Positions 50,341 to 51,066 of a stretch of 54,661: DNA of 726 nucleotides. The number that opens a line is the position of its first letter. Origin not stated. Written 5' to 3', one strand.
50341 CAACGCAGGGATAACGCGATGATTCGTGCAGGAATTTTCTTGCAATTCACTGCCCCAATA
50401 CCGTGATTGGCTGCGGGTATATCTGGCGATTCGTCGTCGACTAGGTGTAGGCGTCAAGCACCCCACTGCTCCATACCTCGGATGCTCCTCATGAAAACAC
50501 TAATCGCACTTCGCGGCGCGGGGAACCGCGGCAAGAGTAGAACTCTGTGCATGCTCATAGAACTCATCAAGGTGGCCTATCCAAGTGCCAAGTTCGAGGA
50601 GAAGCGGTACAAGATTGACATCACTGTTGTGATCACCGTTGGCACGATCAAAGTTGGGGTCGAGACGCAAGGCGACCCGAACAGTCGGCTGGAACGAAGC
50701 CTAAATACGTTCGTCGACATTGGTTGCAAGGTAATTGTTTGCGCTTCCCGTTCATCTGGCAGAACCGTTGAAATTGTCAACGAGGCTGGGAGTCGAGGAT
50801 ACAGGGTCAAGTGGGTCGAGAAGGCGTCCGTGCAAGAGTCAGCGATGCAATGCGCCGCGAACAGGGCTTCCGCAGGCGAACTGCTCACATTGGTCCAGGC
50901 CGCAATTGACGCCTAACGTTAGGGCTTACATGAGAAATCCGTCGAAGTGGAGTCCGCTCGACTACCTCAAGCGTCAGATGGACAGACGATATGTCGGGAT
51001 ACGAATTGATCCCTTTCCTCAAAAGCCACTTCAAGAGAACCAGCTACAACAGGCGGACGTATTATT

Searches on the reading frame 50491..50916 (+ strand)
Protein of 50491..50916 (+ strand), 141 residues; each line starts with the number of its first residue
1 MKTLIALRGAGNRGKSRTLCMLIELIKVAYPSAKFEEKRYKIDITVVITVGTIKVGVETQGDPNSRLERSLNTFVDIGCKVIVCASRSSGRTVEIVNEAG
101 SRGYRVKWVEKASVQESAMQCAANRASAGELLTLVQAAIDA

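Call 7: search_protein_families(library=pfam, proteins=[window:50491-50916:+], max_evalue=1)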
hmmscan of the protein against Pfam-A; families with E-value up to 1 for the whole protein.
window:50491-50916:+ (141 aa): 2 families
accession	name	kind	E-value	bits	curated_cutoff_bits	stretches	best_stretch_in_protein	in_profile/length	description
PF13380.12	CoA_binding_2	-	0.012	16.5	22.8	1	82-125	58-101/116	CoA binding domain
PF02679.21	ComA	-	0.021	14.7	25.2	1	41-101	122-181/243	(2R)-phospho-3-sulfolactate synthase (ComA)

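Call 8: search_protein_families(library=padloc, proteins=[window:50491-50916:+], max_evalue=1)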
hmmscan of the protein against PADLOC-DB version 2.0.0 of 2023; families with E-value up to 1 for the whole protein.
window:50491-50916:+ (141 aa): 0 families

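Call 9: search_protein_families(library=ncbifam, proteins=[window:50491-50916:+], max_evalue=1)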
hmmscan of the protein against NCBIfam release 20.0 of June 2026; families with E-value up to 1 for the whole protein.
window:50491-50916:+ (141 aa): 1 family
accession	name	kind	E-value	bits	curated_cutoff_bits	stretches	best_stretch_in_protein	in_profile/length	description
NF041367.1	CheY_Halo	equivalog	0.11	12.9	200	1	75-117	67-109/114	chemotaxis protein CheY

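Call 13: find_homologous_proteins(query=window:50491-50916:+)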
Query window:50491-50916:+ (141 aa): 28 proteins with E <= 0.001 among 58 candidates.
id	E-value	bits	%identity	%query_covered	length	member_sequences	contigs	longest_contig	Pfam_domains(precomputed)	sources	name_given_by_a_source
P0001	3.6e-83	294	100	100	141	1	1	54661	-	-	-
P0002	4.5e-65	235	79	100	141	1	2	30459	-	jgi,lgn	jgi:hypothetical protein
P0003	1.5e-63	230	81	100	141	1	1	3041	-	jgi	jgi:hypothetical protein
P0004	9.7e-61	221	76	100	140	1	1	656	-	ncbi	-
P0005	1.7e-54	201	68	99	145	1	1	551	-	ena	-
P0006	9.4e-54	199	69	100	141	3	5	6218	-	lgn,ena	-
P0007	6.9e-49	183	62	100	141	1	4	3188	-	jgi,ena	-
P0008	9.7e-49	182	63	100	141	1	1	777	-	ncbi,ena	-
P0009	1.4e-48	182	61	100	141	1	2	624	-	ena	-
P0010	1.5e-48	182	62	100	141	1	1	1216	-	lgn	-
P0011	1.1e-47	179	63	100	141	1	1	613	-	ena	-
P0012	2.4e-47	178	61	100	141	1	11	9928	-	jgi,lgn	-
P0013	5.3e-47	177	63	100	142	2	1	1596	-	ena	-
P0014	7.9e-47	176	62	100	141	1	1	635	-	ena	-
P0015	8.4e-47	176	59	99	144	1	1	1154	-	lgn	-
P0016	7.5e-46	173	58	100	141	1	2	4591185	-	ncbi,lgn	-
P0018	8.3e-45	170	56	99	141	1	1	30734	-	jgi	jgi:hypothetical protein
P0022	2.8e-39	152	54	99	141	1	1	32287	-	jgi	jgi:hypothetical protein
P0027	9.0e-35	137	57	82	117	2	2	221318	-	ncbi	-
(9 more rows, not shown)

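Call 15: find_encoding_contigs(protein=P0016, flank=6000, max_places=3)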
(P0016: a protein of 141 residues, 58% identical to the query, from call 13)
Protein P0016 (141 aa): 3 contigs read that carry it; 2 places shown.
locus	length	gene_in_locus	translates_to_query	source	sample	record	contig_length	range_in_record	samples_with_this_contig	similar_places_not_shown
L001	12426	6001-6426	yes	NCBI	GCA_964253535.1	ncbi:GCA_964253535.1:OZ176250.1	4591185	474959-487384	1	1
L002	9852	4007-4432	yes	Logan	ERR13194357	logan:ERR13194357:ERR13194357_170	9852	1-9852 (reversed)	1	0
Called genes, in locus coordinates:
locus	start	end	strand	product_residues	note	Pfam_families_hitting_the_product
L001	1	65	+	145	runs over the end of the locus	PF03795:YCII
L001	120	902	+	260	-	PF03795:YCII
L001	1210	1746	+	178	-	PF10604:Polyketide_cyc2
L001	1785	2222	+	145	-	PF03795:YCII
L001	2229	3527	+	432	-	PF04542:Sigma70_r2, PF08281:Sigma70_r4_2, PF20239:DUF6596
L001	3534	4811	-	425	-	PF07690:MFS_1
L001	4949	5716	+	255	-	PF12802:MarR_2 (weak), PF12840:HTH_20 (weak)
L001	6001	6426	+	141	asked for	-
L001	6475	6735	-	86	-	-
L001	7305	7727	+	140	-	PF06094:GGACT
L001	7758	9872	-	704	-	PF17764:PriA_3primeBD, PF00270:DEAD, PF04851:ResIII, PF00271:Helicase_C (faint), PF18319:Zn_ribbon_PriA, PF18074:PriA_C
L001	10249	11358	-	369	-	PF01208:URO-D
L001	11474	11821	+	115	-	-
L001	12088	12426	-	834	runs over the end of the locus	PF13188:PAS_8 (faint), PF08448:PAS_4, PF13426:PAS_9, PF00989:PAS, PF08447:PAS_3, PF08448:PAS_4, PF00990:GGDEF, PF00563:EAL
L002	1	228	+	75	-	?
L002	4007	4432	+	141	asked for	-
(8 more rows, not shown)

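Call 16: find_encoding_contigs(protein=P0002, flank=6000, max_places=3)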
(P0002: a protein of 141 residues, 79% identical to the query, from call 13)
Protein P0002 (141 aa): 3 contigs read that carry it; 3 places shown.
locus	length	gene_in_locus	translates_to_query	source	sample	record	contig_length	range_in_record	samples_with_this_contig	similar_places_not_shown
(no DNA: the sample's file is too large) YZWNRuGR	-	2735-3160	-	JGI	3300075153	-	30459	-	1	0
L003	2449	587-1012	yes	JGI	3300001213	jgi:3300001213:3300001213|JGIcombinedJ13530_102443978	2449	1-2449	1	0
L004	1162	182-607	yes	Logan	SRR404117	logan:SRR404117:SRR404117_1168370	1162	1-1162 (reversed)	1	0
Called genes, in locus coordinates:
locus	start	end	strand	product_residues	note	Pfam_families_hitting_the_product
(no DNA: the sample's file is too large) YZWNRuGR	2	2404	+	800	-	?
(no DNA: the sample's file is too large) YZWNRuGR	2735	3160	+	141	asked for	-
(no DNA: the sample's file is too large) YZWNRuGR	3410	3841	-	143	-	-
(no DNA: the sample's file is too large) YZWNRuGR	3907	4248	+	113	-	PF04545:Sigma70_r4 (faint), PF13744:HTH_37, PF13560:HTH_31, PF01381:HTH_3 (weak)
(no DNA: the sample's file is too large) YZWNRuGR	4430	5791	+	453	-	PF02661:Fic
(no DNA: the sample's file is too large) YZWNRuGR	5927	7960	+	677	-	-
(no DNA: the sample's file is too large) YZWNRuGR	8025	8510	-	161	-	PF22381:Staph_reg_Sar_Rot (weak), PF01047:MarR, PF12802:MarR_2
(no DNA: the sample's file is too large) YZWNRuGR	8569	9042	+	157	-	PF02627:CMD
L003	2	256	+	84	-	?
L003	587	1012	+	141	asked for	-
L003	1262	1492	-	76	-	-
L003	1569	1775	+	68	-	-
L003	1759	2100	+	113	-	PF04545:Sigma70_r4 (faint), PF13744:HTH_37, PF13560:HTH_31, PF01381:HTH_3 (weak)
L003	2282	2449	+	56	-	?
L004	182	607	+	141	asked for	-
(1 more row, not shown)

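Call 17: find_encoding_contigs(protein=P0018, flank=6000, max_places=3)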
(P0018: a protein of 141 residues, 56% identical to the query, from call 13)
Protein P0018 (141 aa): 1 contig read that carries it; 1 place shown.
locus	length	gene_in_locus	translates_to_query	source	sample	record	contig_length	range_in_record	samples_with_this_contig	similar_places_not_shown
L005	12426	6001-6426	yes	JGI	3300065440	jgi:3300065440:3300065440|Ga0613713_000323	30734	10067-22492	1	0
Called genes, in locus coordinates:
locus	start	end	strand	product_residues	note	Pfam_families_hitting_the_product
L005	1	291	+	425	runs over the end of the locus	PF25989:YknX_C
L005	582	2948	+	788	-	PF13517:FG-GAP_3 (weak), PF01839:FG-GAP (weak), PF13517:FG-GAP_3, PF01839:FG-GAP (weak), PF13517:FG-GAP_3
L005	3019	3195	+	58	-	-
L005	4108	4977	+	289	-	PF18928:DUF5677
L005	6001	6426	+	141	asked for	-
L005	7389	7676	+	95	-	-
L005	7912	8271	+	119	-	-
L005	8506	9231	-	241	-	PF19540:DUF6064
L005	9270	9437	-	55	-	-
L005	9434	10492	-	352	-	-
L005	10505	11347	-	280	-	PF03734:YkuD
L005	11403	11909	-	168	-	-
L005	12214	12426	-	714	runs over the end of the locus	PF02369:Big_1 (weak), PF09134:Invasin_D3 (faint), PF02369:Big_1 (weak)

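Call 33: search_solved_structures(query=A1, max_evalue=10, show_alignments=2)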
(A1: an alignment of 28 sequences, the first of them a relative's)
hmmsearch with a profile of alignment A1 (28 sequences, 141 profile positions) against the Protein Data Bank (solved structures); distinct sequences matched with E-value up to 10: 2.
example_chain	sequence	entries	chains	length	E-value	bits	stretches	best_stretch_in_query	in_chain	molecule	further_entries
2x7x_A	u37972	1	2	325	1.1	12.3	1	51-117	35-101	SENSOR PROTEIN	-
5fl3_A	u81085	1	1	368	1.5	12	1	4-35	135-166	PILI RETRACTION PROTEIN PILT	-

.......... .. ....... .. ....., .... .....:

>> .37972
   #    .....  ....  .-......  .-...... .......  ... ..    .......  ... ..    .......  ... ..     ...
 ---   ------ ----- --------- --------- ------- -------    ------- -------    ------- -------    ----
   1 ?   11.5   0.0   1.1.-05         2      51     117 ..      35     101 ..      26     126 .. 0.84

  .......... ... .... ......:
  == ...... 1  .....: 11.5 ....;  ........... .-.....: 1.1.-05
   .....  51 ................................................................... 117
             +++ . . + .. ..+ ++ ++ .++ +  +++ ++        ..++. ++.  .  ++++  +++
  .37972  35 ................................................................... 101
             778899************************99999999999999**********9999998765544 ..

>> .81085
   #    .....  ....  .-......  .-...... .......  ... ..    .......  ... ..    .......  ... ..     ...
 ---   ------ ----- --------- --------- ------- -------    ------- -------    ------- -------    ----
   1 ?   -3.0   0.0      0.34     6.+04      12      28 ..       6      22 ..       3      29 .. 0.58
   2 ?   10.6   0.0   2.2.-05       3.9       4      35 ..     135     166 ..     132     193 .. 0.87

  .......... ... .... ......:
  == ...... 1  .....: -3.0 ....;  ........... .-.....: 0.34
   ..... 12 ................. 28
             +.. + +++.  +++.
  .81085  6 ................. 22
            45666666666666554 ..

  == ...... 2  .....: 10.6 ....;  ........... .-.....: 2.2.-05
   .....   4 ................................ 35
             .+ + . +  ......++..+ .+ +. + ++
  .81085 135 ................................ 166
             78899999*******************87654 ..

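Call 34: find_encoding_contigs(protein=P0022, flank=5000, max_places=2)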
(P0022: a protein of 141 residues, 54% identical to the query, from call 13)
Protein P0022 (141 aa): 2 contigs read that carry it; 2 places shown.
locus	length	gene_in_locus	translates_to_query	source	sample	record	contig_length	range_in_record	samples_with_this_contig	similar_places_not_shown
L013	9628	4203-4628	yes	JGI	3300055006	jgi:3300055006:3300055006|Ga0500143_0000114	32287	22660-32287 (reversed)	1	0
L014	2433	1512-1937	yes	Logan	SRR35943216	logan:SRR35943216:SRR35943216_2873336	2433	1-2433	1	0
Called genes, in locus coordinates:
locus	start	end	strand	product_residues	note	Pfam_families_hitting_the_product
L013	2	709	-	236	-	?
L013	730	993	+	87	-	-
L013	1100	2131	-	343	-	PF08450:SGL (weak)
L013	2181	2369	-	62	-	-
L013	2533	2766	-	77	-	PF13560:HTH_31, PF01381:HTH_3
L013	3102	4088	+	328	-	PF14022:DUF4238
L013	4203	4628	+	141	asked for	-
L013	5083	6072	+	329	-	PF00753:Lactamase_B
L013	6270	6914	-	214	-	-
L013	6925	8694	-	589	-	-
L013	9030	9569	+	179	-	-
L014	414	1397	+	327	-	PF14022:DUF4238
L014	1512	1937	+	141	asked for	-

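Call 35: find_encoding_contigs(protein=P0012, flank=5000, max_places=5)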
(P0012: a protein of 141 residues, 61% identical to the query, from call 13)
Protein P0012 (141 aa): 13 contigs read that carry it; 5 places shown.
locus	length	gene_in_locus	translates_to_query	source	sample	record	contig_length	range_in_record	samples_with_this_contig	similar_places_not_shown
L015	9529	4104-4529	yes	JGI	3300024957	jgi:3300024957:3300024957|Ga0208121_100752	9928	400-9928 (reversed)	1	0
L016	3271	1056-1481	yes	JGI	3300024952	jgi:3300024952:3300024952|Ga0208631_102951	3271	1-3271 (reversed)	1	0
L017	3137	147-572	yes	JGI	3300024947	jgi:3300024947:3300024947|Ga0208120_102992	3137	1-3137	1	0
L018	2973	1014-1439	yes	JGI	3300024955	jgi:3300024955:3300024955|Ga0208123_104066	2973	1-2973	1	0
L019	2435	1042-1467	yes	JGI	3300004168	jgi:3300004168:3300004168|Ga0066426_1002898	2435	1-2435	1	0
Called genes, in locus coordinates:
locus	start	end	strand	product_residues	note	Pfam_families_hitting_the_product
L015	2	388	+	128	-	?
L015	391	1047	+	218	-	PF01464:SLT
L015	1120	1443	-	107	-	PF00462:Glutaredoxin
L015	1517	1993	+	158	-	-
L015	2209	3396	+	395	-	PF00487:FA_desaturase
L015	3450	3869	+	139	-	PF10025:DUF2267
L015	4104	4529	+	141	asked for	-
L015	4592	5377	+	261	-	-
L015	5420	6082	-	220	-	PF02492:cobW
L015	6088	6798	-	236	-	PF01730:UreF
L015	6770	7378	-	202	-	PF02814:UreE_N, PF05194:UreE_C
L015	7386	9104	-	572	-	PF00449:Urease_alpha, PF01979:Amidohydro_1, PF07969:Amidohydro_3 (weak)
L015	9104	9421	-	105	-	PF00699:Urease_beta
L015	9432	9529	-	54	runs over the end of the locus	-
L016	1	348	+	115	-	?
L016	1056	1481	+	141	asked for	-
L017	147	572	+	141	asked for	-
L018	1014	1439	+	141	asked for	-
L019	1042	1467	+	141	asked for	-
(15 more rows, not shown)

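Call 39: predict_structure(alignment_id=A1)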
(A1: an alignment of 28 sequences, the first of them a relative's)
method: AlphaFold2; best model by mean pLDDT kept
length: 141 residues; sequences in the alignment: 28
mean_pLDDT: 91.3   pTM: 0.88
mean pLDDT of the five models: 91.3, 91.2, 90.6, 87.5, 82.5
residues with pLDDT >= 90: 108; 70-90: 26; 50-70: 7; < 50: 0
segments of 3 or more residues with pLDDT < 50: none
pLDDT, mean of each block of 10 residues (from residue 1): 95 90 96 82 82 94 82 95 94 94 96 86 95 98 93
secondary structure, 60 per line:
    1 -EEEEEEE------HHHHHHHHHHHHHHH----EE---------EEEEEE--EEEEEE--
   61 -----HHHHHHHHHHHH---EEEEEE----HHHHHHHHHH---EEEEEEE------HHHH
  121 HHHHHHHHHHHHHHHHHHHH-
elements in order: E2-8 H15-29 E45-50 E53-58 H66-77 E81-86 H91-100 E104-110 H117-140

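Call 42: fold_search(model_id=the predicted structure, library=pdb)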
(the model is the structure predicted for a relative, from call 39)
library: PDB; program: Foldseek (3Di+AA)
matches with E <= 10: 1117; with E <= 0.001: 0
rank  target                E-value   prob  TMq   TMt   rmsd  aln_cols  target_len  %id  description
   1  2yvu_A                2.5e-03  0.99  0.46  0.38   8.9       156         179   15  Crystal structure of APE1195 (released 2007-10-16)
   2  2lvb_MODEL_1_A        1.3e-02  0.96  0.42  0.49   4.6       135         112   10  Solution NMR Structure DE NOVO DESIGNED PFK fold PROTEIN, Northeast Structural Genomics Consortium (NESG) Targ (released 2012-08-08)
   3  5gaj_MODEL_1_A        1.4e-02  0.99  0.54  0.56   7.0       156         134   13  Solution NMR structure of De novo designed PLOOP2X3_50 fold protein, Northeast Structural Genomics Consortium  (released 2016-01-06)
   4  5oe9_C                1.4e-02  0.51  0.32  0.15   8.7       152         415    8  Structure of large terminase from the thermophilic bacteriophage D6E in complex with sulfate (Crystal form 2) (released 2017-10-11)
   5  2yvu_B                1.5e-02  0.97  0.50  0.43   5.7       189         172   14  Crystal structure of APE1195 (released 2007-10-16)
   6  5oe9_B                1.7e-02  0.54  0.31  0.15   8.0       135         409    9  Structure of large terminase from the thermophilic bacteriophage D6E in complex with sulfate (Crystal form 2) (released 2017-10-11)
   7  2qqe_B                2.2e-02  0.75  0.36  0.33   4.9       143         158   15  Thymidine Kinase from Thermotoga Maritima in complex with Thymidine (released 2007-10-16)
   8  5jzv                  2.3e-02  0.38  0.34  0.28  11.1       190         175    8  The structure of D77G hCINAP-ADP (released 2016-08-10)
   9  2i3b_MODEL_1_A        2.5e-02  0.91  0.51  0.41   7.0       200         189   13  Solution Structure of a Human Cancer-Related Nucleoside Triphosphatase (released 2007-03-13)
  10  2yv4                  2.8e-02  0.80  0.36  0.45   4.6       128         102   12  Crystal Structure of C-terminal Sua5 Domain from Pyrococcus horikoshii Hypothetical Sua5 Protein PH0435 (released 2007-10-09)
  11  2orw_A                3.0e-02  0.69  0.36  0.32   5.2       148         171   14  Thermotoga maritima thymidine kinase 1 like enzyme in complex with TP4A (released 2007-03-27)
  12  5oe9_A                3.2e-02  0.77  0.42  0.18   5.7       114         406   13  Structure of large terminase from the thermophilic bacteriophage D6E in complex with sulfate (Crystal form 2) (released 2017-10-11)
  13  2qpo_B                3.2e-02  0.66  0.36  0.34   6.6       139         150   15  Thermotoga Maritima Thymidine Kinase in the apo form (released 2007-10-16)
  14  2qqe_A                3.7e-02  0.77  0.38  0.34   5.6       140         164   13  Thymidine Kinase from Thermotoga Maritima in complex with Thymidine (released 2007-10-16)
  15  2qq0_A                3.7e-02  0.66  0.37  0.32   5.1       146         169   15  Thymidine Kinase from Thermotoga Maritima in complex with thymidine + AppNHp (released 2007-10-16)
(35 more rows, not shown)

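Call 52: search_protein_representatives(alignment_id=A1)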
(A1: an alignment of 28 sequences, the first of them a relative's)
Query: 28 sequences, 141 profile positions. Proteins with E-value up to 0.001 (for the whole library): 2059; up to 1e-10: 945; up to 1e-30: 54. The best 150 are listed.
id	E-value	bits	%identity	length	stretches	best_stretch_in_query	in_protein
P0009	1.6e-66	238.8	-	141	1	1-141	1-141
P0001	1.8e-66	238.6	-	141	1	1-141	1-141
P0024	1.2e-52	193.8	-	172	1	1-125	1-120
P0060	4.9e-52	191.8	-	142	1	2-141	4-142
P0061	7.3e-45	168.5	-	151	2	53-140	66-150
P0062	1.0e-42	161.6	-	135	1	1-129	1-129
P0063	1.0e-40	155.1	-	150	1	2-141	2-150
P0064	8.2e-40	152.2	-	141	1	1-139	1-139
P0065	1.8e-39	151.0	-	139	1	2-140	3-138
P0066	1.1e-38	148.5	-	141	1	1-139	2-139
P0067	3.6e-38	146.8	-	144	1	3-140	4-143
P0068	2.2e-37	144.3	-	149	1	3-139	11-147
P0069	9.3e-37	142.3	-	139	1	1-139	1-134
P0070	2.9e-36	140.7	-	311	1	4-134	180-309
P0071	3.6e-36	140.4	-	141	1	2-139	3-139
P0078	5.6e-34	133.3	-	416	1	2-140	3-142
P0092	2.3e-32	128.0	-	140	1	1-140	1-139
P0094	3.6e-32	127.4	-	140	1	1-141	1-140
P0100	1.4e-31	125.5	-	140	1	4-139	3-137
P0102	1.6e-31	125.3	-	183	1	1-131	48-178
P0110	8.7e-31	122.9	-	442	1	2-136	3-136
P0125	6.2e-30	120.2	-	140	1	1-141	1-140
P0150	2.8e-28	114.8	-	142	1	1-129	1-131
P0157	2.7e-27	111.6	-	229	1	1-140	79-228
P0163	3.6e-27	111.2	-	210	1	2-134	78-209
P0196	1.8e-25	105.7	-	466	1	2-140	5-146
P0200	2.5e-25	105.2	-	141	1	4-137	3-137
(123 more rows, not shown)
